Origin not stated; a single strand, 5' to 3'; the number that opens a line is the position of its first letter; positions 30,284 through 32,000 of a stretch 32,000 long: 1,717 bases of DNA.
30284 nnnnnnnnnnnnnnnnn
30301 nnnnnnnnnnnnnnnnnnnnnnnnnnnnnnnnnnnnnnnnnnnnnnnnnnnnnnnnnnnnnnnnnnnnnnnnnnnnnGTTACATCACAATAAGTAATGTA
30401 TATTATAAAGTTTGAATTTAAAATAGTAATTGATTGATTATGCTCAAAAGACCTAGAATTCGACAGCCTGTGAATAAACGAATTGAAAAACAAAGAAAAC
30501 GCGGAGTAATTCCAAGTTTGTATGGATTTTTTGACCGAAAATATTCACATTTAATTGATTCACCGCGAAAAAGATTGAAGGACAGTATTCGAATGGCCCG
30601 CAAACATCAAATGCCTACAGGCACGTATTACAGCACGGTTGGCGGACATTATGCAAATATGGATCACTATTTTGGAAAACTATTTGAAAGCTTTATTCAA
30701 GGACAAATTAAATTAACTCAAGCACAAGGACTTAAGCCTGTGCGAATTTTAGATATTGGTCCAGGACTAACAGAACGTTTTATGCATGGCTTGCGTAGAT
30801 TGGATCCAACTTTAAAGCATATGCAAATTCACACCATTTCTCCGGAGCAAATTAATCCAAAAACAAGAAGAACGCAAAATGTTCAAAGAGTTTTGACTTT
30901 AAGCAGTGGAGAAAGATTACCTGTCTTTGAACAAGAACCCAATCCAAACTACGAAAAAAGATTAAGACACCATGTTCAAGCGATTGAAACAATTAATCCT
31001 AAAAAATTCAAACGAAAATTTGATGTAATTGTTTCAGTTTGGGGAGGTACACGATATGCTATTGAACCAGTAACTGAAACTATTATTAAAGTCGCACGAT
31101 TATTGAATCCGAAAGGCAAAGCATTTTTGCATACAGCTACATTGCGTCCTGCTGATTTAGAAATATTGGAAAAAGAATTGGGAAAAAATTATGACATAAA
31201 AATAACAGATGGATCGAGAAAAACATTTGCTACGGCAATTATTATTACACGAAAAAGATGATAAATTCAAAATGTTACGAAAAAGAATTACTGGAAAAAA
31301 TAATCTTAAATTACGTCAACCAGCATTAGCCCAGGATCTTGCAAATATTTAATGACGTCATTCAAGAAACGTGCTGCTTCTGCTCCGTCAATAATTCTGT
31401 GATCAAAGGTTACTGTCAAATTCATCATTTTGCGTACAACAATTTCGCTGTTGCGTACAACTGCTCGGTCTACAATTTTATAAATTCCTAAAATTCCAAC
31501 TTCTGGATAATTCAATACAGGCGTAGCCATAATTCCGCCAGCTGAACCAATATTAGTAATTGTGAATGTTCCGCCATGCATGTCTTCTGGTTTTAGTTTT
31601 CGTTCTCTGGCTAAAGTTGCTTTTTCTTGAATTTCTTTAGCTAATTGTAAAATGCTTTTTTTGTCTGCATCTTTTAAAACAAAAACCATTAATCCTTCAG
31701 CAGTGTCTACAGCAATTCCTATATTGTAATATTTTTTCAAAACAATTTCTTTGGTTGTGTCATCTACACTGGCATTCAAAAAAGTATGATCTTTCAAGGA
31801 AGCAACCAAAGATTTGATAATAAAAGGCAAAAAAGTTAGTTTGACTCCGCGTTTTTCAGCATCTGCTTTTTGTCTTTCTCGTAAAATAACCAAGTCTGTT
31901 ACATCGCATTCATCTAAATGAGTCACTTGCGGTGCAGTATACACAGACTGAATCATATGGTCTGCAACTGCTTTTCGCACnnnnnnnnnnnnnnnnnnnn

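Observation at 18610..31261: Scattered plus-strand ORFans sharing an arginine/lysine-rich N-terminal arm with a basic-basic-Pro signature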

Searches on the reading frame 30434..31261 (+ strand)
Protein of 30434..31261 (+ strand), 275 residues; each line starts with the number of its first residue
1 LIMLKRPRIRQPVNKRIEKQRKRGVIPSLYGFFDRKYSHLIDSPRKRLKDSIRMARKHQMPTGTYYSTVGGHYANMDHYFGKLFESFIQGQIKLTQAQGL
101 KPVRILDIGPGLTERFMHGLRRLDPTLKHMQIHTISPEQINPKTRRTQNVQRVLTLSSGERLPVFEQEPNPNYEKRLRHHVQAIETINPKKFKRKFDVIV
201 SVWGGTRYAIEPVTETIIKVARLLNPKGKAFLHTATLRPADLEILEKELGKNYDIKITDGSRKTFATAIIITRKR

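Call 4: search_protein_families(library=pfam, proteins=[window:30434-31261:+], max_evalue=1)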
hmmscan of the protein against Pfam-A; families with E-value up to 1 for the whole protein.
window:30434-31261:+ (275 aa): 2 families
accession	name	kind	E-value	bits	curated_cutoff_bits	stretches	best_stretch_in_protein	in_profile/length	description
PF13489.12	Methyltransf_23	-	0.0036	17.5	27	1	99-238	20-122/164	Methyltransferase domain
PF06661.16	VirE3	-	0.018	14.8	20.3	1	8-86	182-260/312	VirE3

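Call 5: search_protein_families(library=ncbifam, proteins=[window:30434-31261:+], max_evalue=1)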
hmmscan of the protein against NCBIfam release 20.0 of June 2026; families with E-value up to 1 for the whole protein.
window:30434-31261:+ (275 aa): 1 family
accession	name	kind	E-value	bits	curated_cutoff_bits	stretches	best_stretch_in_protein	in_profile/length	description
TIGR01983.1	UbiG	equivalog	0.033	13.5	102.95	1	176-234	98-153/228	bifunctional 2-polyprenyl-6-hydroxyphenol methylase/3-demethylubiquinol 3-O-methyltransferase UbiG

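Call 9: find_homologous_proteins(query=window:30434-31261:+, max_evalue=0.001)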
Query window:30434-31261:+ (275 aa): 6 proteins with E <= 0.001 among 548 candidates.
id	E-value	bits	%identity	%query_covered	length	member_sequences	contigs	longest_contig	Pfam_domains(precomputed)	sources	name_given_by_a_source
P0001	1.0e-178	610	100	99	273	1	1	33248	-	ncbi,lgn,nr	ncbi:MAG: hypothetical protein Q7S92_06935 [Candidatus Diapherotrites archaeon]|nr:hypothetical prot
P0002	7.5e-39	152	40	93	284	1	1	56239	-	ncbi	-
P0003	3.0e-37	146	41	88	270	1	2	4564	-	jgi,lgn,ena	-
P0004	2.9e-35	140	39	95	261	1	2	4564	-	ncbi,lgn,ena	-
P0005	4.6e-23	100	33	95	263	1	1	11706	PF13489.13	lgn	-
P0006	4.5e-22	97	36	89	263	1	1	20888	-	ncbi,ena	-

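Call 10: find_encoding_contigs(protein=P0001, flank=10000, max_places=4)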
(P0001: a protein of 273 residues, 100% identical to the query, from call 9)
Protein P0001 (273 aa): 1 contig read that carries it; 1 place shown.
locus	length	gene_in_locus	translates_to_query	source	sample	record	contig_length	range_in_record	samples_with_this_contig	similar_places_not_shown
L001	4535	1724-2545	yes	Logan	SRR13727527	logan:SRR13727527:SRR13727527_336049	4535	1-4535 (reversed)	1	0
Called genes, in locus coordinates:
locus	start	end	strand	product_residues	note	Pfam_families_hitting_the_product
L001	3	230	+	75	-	?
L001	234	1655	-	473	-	PF00890:FAD_binding_2 (weak), PF01134:GIDA (weak), PF01266:DAO (faint), PF07992:Pyr_redox_2, PF12831:FAD_oxidored, PF13738:Pyr_redox_3, PF00070:Pyr_redox, PF02852:Pyr_redox_dim, +2 more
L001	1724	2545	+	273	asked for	-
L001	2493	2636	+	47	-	-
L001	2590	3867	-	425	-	PF00364:Biotin_lipoyl, PF25917:BSH_RND (weak), PF25984:BSH_YknX (faint), PF25997:BSH_YhbJ, PF02817:E3_binding, PF00198:2-oxoacid_dh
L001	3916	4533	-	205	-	?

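Call 11: find_encoding_contigs(protein=P0002, flank=10000, max_places=4)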
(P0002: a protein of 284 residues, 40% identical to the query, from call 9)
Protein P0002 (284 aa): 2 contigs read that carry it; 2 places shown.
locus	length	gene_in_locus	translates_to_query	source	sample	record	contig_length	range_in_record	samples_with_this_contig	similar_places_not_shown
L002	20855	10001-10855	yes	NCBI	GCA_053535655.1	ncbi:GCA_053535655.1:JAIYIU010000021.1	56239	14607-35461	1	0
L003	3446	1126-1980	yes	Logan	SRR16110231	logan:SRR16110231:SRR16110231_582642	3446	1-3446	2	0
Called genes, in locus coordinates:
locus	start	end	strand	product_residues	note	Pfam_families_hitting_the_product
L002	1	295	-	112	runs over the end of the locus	-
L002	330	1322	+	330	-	-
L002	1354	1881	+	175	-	PF01923:Cob_adeno_trans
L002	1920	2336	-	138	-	PF05168:HEPN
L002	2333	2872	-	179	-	PF01909:NTP_transf_2, PF18765:Polbeta (weak)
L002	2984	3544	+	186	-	PF28549:NDPSase_N, PF00293:NUDIX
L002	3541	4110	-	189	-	PF01169:GDT1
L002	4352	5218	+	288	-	PF02086:MethyltransfD12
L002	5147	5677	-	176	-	-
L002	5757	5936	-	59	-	-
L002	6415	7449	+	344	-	PF01637:ATPase_2, PF13173:AAA_14 (weak)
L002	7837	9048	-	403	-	PF01637:ATPase_2 (weak), PF13191:AAA_16 (faint), PF13173:AAA_14, PF13401:AAA_22 (weak), PF13635:DUF4143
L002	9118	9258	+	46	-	-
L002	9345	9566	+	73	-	-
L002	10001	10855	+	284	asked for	-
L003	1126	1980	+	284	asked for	-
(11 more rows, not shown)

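Call 14: search_protein_families(library=phrogs, proteins=[window:30434-31261:+], max_evalue=0.1)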
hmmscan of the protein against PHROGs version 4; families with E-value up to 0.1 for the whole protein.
window:30434-31261:+ (275 aa): 0 families

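Call 15: search_protein_families(library=padloc, proteins=[window:30434-31261:+], max_evalue=0.1)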
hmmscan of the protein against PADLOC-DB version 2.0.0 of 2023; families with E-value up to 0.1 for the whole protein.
window:30434-31261:+ (275 aa): 2 families
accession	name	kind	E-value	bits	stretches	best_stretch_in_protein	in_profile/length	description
PDLC04134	mad2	-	0.029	11.2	0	189-256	353-420/492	mads_2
PDLC03815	RTasDUF1848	-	0.049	11.4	1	171-244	76-143/242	DRT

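Call 44: search_solved_structures(query=A2, max_evalue=1)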
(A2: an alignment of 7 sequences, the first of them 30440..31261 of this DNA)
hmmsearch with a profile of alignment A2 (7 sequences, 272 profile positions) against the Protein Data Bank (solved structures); distinct sequences matched with E-value up to 1: 10.
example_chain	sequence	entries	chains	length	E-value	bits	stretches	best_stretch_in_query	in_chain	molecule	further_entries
7v2s_A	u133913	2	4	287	0.0047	19.9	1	152-236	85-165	Methyltranfer_dom domain-containing protein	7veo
7ebs_A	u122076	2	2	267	0.06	16.3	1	168-236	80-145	Juvenile hormone acid methyltransferase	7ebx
7ec0_A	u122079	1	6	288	0.061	16.3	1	168-236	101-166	Juvenile hormone acid methyltransferase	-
7ejb_A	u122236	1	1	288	0.064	16.2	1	168-236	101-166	Juvenile hormone acid methyltransferase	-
7wzg_A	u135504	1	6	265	0.18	14.7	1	173-237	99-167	Cypemycin N-terminal methyltransferase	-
2ld4_A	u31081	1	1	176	0.22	14.5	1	193-237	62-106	Anamorsin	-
2yui_A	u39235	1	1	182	0.23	14.4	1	193-237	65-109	Anamorsin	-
4m7r_A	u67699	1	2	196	0.27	14.2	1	193-237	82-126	Anamorsin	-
3vyw_A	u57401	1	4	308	0.37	13.7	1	62-126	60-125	MNMC2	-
2p3e_A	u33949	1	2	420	0.64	12.9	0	39-114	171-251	Diaminopimelate decarboxylase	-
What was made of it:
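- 30440..31261 (+): 273-aa class-I methyltransferase-like protein (pI 10.6, 10.3% Arg). The mechanical ORF starts at TTG 30434; NCBI starts it at ATG 30440. Its arm is a cationised version of the family's conserved N-terminal helix. The profile finds only weak class-I methyltransferases in PDB (call 44).
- On Class I SAM methyltransferase (28188, 30440): The best PDB profile E-value is 0.0047 (call 44).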

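Call 52: list_cluster_members(proteins=[P0002, P0003, P0004, P0005, P0006, P0019, P0020, P0021, P0022])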
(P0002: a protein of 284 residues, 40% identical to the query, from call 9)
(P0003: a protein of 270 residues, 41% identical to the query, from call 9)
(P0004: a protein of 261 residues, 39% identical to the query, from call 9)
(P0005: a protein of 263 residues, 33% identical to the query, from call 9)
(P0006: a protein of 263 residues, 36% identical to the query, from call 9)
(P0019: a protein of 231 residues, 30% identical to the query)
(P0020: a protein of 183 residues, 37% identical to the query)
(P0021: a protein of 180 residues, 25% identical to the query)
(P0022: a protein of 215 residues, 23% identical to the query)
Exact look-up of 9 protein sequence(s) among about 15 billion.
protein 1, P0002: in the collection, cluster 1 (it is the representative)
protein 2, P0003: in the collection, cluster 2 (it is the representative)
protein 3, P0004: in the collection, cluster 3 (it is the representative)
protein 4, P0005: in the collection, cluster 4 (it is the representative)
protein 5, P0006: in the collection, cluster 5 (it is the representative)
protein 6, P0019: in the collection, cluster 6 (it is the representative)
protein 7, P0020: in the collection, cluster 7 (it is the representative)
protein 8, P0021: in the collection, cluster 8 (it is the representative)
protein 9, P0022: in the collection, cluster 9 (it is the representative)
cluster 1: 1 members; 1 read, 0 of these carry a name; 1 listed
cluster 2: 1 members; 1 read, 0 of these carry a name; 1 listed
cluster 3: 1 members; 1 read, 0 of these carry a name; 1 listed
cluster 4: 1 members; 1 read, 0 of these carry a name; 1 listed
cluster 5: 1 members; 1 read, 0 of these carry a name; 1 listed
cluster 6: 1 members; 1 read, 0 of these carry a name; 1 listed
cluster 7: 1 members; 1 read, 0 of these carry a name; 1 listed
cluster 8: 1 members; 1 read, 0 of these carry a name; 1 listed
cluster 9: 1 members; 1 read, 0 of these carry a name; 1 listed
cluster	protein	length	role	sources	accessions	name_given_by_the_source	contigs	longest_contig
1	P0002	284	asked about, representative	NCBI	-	-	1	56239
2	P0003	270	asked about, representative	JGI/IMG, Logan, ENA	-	-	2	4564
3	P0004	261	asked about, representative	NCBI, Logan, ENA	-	-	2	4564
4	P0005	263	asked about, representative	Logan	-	-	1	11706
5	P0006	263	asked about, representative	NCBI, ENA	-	-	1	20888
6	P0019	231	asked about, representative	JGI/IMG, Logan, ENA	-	-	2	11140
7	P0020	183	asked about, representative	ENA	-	-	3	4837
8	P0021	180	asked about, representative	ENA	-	-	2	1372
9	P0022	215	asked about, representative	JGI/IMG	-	-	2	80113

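Call 53: find_encoding_contigs(protein=P0003, flank=10000, max_places=3)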
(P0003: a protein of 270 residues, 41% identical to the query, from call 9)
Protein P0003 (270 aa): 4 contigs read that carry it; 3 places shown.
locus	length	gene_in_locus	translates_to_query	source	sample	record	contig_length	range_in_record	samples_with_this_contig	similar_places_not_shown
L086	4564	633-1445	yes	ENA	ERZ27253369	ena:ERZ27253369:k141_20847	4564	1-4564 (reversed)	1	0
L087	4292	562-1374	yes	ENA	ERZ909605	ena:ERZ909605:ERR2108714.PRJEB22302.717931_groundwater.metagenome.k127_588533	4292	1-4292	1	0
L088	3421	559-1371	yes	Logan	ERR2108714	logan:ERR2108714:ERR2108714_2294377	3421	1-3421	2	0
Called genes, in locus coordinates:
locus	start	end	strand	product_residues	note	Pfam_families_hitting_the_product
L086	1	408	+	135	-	?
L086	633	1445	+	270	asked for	-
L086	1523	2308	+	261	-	-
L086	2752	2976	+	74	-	-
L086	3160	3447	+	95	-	-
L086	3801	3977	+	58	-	-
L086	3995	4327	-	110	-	-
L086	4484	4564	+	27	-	?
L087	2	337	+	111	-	?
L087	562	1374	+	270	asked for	-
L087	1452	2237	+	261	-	-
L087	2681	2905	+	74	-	-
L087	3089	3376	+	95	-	-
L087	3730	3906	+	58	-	-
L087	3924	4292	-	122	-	?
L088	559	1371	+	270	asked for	-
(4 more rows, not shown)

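Call 55: find_encoding_contigs(protein=P0006, flank=10000, max_places=2)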
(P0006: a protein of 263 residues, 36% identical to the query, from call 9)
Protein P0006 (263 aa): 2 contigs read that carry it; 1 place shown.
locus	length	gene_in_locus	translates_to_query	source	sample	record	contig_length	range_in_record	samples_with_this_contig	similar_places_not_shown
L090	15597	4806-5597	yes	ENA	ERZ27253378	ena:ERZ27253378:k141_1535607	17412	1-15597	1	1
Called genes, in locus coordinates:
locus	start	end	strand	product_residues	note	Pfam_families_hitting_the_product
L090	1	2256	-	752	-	?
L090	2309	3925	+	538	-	PF02511:Thy1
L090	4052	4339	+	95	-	-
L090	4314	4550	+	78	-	-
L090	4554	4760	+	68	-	PF10049:DUF2283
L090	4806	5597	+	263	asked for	-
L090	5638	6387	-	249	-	-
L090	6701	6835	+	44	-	-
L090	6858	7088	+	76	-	-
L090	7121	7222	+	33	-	-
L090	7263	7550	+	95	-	-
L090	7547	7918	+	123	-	-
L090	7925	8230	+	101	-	-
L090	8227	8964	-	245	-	PF01411:tRNA-synt_2c, PF07973:tRNA_SAD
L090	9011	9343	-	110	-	-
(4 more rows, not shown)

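Call 62: find_related_loci(query=A2, collection=viral_contigs, flank=5000)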
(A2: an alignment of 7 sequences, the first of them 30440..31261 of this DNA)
Query A2 (273 aa) in viral_contigs; peptide patterns used: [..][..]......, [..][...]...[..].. (x = any residue, [..] = any of these).
39 stretches matched a pattern, but none encodes a relative of the query by tblastn (E <= 1e-3).

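Call 80: search_protein_families(library=pfam, alignment_id=A2, max_evalue=0.01)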
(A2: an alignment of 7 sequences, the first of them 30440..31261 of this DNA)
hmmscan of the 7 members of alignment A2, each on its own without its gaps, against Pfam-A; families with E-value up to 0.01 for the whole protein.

A. member 1, window:30440-31261:+ (273 aa): 1 family
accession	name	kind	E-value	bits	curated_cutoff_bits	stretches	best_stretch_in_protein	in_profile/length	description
PF13489.12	Methyltransf_23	-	0.0035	17.5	27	1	97-236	20-122/164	Methyltransferase domain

B. families by the number of members that match (of 7 scanned): 2 families
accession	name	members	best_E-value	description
PF13489.12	Methyltransf_23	6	2.6e-05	Methyltransferase domain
PF08242.18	Methyltransf_12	1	0.0037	Methyltransferase domain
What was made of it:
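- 30440..31261 (+): Six of 7 family members hit Methyltransf_23 below threshold (call 80).
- On Class I SAM methyltransferase (28188, 30440): Six of 7 family members hit below threshold (calls 4, 80).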

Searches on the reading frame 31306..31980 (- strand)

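Call 21: search_protein_families(library=pfam, proteins=[window:31306-31980:-], max_evalue=0.00001)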
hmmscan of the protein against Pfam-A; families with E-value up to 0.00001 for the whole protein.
window:31306-31980:- (224 aa): 1 family
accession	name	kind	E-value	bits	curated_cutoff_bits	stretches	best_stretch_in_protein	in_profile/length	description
PF00198.28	2-oxoacid_dh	-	7.1e-86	287.8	23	1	1-220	12-231/232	2-oxoacid dehydrogenases acyltransferase (catalytic domain)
